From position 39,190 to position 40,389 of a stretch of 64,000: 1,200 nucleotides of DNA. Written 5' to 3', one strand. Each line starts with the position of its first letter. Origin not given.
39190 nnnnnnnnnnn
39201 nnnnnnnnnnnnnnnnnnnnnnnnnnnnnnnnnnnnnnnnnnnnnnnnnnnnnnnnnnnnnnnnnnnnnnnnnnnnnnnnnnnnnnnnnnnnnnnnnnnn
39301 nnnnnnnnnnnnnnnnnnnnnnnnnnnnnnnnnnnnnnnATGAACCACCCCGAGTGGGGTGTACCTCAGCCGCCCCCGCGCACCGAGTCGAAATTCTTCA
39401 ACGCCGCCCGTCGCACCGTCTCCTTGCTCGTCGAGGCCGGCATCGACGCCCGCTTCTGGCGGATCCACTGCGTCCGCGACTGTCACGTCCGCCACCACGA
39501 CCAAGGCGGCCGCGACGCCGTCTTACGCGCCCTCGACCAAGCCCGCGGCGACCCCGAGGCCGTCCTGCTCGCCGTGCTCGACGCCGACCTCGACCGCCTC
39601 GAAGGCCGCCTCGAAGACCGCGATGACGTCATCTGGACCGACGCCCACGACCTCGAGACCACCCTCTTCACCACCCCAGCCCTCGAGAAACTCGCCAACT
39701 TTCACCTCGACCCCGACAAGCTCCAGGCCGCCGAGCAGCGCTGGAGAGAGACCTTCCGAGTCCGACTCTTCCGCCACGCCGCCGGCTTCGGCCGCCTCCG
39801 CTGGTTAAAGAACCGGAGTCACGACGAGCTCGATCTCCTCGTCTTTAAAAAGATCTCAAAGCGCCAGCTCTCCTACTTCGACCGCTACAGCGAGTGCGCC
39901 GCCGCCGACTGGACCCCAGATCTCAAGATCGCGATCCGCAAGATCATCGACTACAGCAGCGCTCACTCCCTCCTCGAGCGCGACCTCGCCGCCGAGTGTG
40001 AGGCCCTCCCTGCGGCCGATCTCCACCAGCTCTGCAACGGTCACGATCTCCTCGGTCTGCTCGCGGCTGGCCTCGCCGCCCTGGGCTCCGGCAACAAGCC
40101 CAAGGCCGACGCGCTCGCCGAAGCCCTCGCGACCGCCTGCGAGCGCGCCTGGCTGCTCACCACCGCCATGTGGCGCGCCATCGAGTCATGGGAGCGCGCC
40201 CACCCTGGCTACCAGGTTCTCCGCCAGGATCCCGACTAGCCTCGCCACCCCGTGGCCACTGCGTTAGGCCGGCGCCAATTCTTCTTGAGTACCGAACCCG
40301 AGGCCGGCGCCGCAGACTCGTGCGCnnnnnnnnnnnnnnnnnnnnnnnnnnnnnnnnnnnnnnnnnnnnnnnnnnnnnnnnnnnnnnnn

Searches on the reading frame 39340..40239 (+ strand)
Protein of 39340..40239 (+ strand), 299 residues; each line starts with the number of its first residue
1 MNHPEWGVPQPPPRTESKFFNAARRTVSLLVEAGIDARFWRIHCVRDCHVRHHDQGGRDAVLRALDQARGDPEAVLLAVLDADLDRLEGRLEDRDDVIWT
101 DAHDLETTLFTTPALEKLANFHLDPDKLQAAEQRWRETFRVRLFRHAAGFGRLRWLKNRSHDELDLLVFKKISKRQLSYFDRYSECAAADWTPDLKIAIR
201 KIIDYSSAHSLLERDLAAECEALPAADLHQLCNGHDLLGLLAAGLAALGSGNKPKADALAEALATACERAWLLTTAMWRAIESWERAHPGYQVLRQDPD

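Call 59: search_protein_families(library=pfam, proteins=[window:39340-40239:+], max_evalue=0.001)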
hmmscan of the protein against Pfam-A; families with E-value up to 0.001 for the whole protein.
window:39340-40239:+ (299 aa): 1 family
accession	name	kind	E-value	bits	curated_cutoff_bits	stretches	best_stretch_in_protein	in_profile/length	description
PF14491.11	DUF4435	-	3.7e-08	33.8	27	1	29-238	5-218/238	Protein of unknown function (DUF4435)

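Call 61: search_protein_families(library=padloc, proteins=[window:39340-40239:+], max_evalue=0.001)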
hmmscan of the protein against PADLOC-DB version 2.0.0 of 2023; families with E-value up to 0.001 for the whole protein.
window:39340-40239:+ (299 aa): 1 family
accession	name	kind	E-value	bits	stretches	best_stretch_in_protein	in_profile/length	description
PDLC02983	AriB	-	6.4e-14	50.6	1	27-242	3-220/236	-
